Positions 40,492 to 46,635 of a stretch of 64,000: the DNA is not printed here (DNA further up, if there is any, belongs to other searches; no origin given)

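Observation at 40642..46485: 1947-aa secreted, extremely cysteine-rich mosaic protein, a candidate host- or substrate-adhesion giant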

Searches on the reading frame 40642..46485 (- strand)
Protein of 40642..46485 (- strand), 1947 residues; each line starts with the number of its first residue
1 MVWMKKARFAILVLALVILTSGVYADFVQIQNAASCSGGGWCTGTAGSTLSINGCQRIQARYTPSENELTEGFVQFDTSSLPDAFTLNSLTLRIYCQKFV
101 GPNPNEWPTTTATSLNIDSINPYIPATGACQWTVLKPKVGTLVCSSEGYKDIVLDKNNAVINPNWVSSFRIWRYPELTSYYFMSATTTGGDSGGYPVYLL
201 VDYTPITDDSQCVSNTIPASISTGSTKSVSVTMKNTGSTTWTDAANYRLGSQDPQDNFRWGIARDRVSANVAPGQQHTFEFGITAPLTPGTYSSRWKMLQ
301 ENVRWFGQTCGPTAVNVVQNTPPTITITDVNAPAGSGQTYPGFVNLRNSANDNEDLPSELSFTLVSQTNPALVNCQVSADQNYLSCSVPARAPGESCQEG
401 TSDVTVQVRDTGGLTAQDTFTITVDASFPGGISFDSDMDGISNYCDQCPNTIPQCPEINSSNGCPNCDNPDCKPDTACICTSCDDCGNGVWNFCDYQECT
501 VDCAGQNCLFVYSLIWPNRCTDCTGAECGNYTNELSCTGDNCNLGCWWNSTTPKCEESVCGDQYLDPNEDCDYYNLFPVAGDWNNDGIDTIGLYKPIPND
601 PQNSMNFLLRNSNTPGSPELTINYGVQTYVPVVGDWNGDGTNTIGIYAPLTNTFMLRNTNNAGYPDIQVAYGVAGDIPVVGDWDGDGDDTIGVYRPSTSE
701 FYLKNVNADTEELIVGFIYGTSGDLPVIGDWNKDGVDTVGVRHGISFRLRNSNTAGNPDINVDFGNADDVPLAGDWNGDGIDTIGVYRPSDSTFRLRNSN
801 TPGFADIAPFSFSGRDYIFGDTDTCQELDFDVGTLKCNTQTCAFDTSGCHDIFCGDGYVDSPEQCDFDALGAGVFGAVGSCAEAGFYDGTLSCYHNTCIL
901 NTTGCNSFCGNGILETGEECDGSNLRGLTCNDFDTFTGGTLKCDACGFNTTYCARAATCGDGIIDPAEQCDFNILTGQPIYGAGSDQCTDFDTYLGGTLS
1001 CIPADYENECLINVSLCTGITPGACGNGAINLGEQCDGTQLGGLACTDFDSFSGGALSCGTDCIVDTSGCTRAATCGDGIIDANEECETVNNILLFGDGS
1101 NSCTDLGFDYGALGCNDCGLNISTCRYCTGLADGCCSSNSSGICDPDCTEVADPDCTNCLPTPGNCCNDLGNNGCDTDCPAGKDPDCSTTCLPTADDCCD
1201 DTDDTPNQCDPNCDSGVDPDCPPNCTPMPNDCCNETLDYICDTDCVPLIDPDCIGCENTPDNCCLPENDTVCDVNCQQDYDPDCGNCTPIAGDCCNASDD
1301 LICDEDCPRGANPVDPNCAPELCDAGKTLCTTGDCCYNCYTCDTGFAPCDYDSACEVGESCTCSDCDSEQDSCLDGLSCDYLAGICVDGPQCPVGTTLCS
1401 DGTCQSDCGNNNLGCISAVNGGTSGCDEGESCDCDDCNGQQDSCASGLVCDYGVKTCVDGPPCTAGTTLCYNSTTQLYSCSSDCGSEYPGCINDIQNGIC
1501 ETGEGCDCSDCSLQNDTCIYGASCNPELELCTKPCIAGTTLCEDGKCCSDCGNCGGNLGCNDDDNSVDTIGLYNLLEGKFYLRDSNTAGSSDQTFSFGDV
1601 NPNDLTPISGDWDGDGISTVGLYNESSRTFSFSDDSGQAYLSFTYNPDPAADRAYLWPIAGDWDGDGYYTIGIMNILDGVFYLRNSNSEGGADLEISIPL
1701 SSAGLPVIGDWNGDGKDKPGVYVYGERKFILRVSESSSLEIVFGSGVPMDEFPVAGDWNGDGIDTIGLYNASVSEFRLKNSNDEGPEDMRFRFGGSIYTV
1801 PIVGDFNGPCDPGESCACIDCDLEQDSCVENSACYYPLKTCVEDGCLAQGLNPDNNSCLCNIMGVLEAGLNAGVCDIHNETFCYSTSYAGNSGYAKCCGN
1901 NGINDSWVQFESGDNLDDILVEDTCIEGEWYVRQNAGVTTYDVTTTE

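Call 5: search_protein_families(library=pfam, proteins=[window:40642-46485:-], max_evalue=1)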
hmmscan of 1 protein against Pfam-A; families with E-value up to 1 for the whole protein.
window:40642-46485:- (1947 aa): 3 families
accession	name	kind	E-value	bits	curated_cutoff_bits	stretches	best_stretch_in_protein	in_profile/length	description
PF16158.11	N_BRCA1_IG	-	1.6e-07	32.2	28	1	231-309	18-101/108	Ig-like domain from next to BRCA1 gene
PF21145.3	C4_MG1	-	0.0092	16.4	21.4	1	324-382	16-72/112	Complement C4, MG1 domain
PF05345.18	He_PIG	-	0.049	14.5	24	1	396-424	67-95/96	Putative Ig domain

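Call 6: search_protein_families(library=ncbifam, proteins=[window:40642-46485:-], max_evalue=1)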
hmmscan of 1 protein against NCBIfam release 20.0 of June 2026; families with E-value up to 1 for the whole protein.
window:40642-46485:- (1947 aa): 1 family
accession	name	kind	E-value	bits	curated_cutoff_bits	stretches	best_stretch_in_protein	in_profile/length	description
NF011930.0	PRK15401.1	equivalog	0.078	12.4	267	1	221-261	50-91/214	DNA oxidative demethylase AlkB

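Call 11: find_homologous_proteins(query=window:40642-46485:-, max_evalue=0.001)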
Query window:40642-46485:- (1947 aa): 36 proteins with E <= 0.001 among 8000 candidates.
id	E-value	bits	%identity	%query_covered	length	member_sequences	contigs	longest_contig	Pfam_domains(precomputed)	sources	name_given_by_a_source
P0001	0.0e+0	4605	100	100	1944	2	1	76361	PF16158.12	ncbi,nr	ncbi:hypothetical protein HY638_01225 [Candidatus Woesearchaeota archaeon]|nr:hypothetical protein [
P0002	0.0e+0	2620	70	80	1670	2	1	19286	PF16158.12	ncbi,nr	ncbi:MAG TPA: NBR1-Ig-like domain-containing protein, partial [Candidatus Nanoarchaeia archaeon]|nr:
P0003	0.0e+0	1159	45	6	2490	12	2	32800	PF10989.14,PF17963.8,PF13385.14,PF07705.18,PF16158.12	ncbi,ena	-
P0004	5.9e-279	947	50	5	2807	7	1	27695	PF16353.12,PF24544.2,PF10989.14,PF16158.12,PF16656.12,PF07679.23,PF13205.13,PF13927.13,PF07705.18,PF00041.28,PF07995.18,PF04234.19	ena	-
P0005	3.6e-156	540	40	8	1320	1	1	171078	PF08757.18,PF07691.18,PF00207.29,PF16116.11,PF07705.18,PF16158.12,PF23619.2,PF10633.16,PF19271.5,PF27624.1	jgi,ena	-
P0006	3.4e-137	477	41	8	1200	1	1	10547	PF08757.18,PF00207.29,PF16116.11,PF07705.18,PF16158.12,PF23619.2,PF10633.16,PF19271.5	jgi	jgi:spore coat protein CotH/uncharacterized membrane protein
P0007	4.2e-123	430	39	7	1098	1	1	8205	PF10989.14,PF21633.4,PF04314.19,PF16116.11,PF02018.24,PF07705.18,PF16158.12,PF25023.2,PF10633.16,PF27624.1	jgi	jgi:RHS repeat-associated protein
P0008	1.3e-116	409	37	7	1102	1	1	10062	PF10989.14,PF16116.11,PF02018.24,PF07705.18,PF16158.12,PF10633.16,PF27624.1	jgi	jgi:RHS repeat-associated protein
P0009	2.3e-103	365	42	7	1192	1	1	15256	PF00413.31,PF10989.14,PF07705.18,PF16158.12,PF05345.19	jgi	jgi:uncharacterized membrane protein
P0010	4.9e-102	360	37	12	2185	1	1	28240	PF09286.17,PF13927.13,PF18998.7,PF25833.1,PF16158.12,PF19271.5,PF00041.28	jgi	-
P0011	3.2e-84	301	36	11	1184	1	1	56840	PF00413.31,PF10989.14,PF13473.13,PF16116.11,PF07705.18,PF16158.12,PF05345.19,PF10633.16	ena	-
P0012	2.5e-64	235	35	7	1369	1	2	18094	PF16116.11,PF01510.31,PF07705.18,PF01832.26,PF16158.12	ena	-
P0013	9.1e-58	214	31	11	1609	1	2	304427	PF15780.12,PF07610.18,PF07705.18,PF16158.12,PF08291.17,PF22544.3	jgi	jgi:hypothetical protein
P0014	2.6e-56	209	37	15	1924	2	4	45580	PF07646.22,PF24681.2,PF11617.14,PF13415.13,PF24981.2,PF01344.32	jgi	-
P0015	1.9e-52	196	52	6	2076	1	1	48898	PF13715.13,PF03160.21,PF07705.18,PF16158.12,PF13620.13,PF13946.12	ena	-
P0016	2.9e-47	179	43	6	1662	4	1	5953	PF13229.13,PF13715.13,PF16371.13,PF15976.12,PF16158.12,PF01520.24,PF13620.13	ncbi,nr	ncbi:MAG: carboxypeptidase regulatory-like domain-containing protein, partial [Abditibacteriota bact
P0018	6.1e-44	168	41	5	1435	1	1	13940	PF13360.14,PF07705.18,PF16158.12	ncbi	-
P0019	1.2e-42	163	35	13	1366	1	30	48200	PF25788.3,PF16158.12,PF18911.7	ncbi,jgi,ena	-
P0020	3.5e-42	162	49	6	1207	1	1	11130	PF11617.14,PF24517.3,PF16158.12,PF19077.7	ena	-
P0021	5.6e-42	161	41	6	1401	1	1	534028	PF07705.18,PF16158.12,PF00041.28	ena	-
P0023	7.7e-40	154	42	7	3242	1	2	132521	PF12256.15,PF17957.8,PF13517.13,PF16158.12,PF03534.19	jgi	jgi:RHS repeat-associated protein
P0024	1.3e-38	150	41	7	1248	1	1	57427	PF11617.14,PF24517.3,PF16158.12,PF19077.7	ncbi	-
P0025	3.0e-38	149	45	6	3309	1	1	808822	PF05593.20,PF17957.8,PF03815.25,PF16158.12,PF25023.2,PF15520.11,PF03534.19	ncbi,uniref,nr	ncbi:hypothetical protein GTP45_12715 [Pseudoduganella sp. FT55W]|uniref:Uncharacterized protein n=1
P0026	1.4e-36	143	42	5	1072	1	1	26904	PF14312.13,PF07705.18,PF16158.12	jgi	jgi:hypothetical protein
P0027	2.3e-32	129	36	9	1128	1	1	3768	PF13229.13,PF00801.27,PF07790.17,PF16158.12,PF18911.7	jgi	jgi:PKD repeat protein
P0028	2.9e-32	129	36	9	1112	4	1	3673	PF13229.13,PF00801.27,PF07790.17,PF16158.12,PF18911.7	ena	-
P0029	1.7e-27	113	56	6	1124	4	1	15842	PF13519.13,PF16158.12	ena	-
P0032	6.8e-13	65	36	8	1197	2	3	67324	PF10646.15,PF16158.12,PF01520.24,PF00041.28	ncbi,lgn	-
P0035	1.4e-5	41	34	14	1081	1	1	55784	PF13948.12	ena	-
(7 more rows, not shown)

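Call 15: find_encoding_contigs(protein=P0002, flank=10000, max_places=4)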
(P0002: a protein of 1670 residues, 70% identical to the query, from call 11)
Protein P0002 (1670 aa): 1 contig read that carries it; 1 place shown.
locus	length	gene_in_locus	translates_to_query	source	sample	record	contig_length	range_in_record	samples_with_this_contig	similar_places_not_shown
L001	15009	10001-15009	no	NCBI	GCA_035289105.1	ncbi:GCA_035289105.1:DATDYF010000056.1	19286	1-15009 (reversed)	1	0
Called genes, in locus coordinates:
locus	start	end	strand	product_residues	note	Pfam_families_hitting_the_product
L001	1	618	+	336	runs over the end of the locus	PF00155:Aminotran_1_2, PF00266:Aminotran_5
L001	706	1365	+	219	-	PF00702:Hydrolase, PF13419:HAD_2, PF13242:Hydrolase_like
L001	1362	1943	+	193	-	PF00475:IGPD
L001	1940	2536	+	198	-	PF00117:GATase, PF07685:GATase_3, PF01174:SNO (faint)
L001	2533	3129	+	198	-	PF00702:Hydrolase, PF12710:HAD (weak), PF13419:HAD_2, PF13242:Hydrolase_like (weak)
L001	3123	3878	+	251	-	PF00977:His_biosynth, PF01207:Dus (faint), PF02581:TMP-TENI (faint), PF03060:NMO (faint)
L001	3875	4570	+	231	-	PF00977:His_biosynth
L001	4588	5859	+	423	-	PF01409:tRNA-synt_2d (weak), PF13393:tRNA-synt_His, PF00587:tRNA-synt_2b (weak), PF03129:HGTP_anticodon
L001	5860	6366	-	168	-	PF00334:NDK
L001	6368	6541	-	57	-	PF01246:Ribosomal_L24e, PF06467:zf-FCS (weak)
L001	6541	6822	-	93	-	PF01200:Ribosomal_S28e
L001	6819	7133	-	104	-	PF01248:Ribosomal_L7Ae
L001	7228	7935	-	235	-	PF01255:Prenyltransf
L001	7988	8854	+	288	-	PF01478:Peptidase_A24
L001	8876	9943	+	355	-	-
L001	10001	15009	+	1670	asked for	PF16158:N_BRCA1_IG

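Call 22: search_solved_structures(query=window:40642-46485:-, max_evalue=1, show_alignments=3)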
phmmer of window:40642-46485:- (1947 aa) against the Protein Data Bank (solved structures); distinct sequences matched with E-value up to 1: 0.

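Call 30: search_protein_families(library=pfam, proteins=[P0020, P0024], max_evalue=0.1)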
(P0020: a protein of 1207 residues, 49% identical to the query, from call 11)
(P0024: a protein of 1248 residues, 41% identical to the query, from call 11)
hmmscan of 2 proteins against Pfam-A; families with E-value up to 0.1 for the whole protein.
P0020 (1207 aa): 6 families
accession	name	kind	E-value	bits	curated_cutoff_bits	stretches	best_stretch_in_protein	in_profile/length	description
PF11617.13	Cu-binding_MopE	-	1.8e-56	188.4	27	8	716-745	1-30/30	Putative metal-binding motif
PF24517.2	CBM96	-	1.9e-29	103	26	1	41-207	3-163/164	Carbohydrate-binding module family 96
PF16158.11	N_BRCA1_IG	-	5.2e-14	53.2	28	2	454-552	7-108/108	Ig-like domain from next to BRCA1 gene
PF19077.6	Big_13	-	1.5e-07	32.3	27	1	1085-1118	68-102/102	Bacterial Ig-like domain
PF06848.17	Disaggr_repeat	-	8.3e-05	22.8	33.9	1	136-187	113-167/179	Disaggregatase related repeat domain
PF13750.12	Big_3_3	-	0.044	13.9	27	0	1089-1137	12-62/157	Bacterial Ig-like domain (group 3)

P0024 (1248 aa): 7 families
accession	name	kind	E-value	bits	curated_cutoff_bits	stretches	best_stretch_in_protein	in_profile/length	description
PF11617.13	Cu-binding_MopE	-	2.6e-71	235.9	27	8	690-716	1-27/30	Putative metal-binding motif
PF24517.2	CBM96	-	6e-29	101.4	26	1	30-192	5-163/164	Carbohydrate-binding module family 96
PF16158.11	N_BRCA1_IG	-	5.4e-11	43.5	28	2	793-872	19-103/108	Ig-like domain from next to BRCA1 gene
PF19077.6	Big_13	-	1.7e-10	41.7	27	1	1007-1059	46-102/102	Bacterial Ig-like domain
PF13205.12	Big_5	-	0.004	18.3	23.6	0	963-1055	1-103/105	Bacterial Ig-like domain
PF07705.17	CARDB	-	0.016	15.8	22.7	0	424-495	11-72/101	CARDB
PF00688.24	TGFb_propeptide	-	0.042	13.9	25.8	1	35-164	87-208/242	TGF-beta propeptide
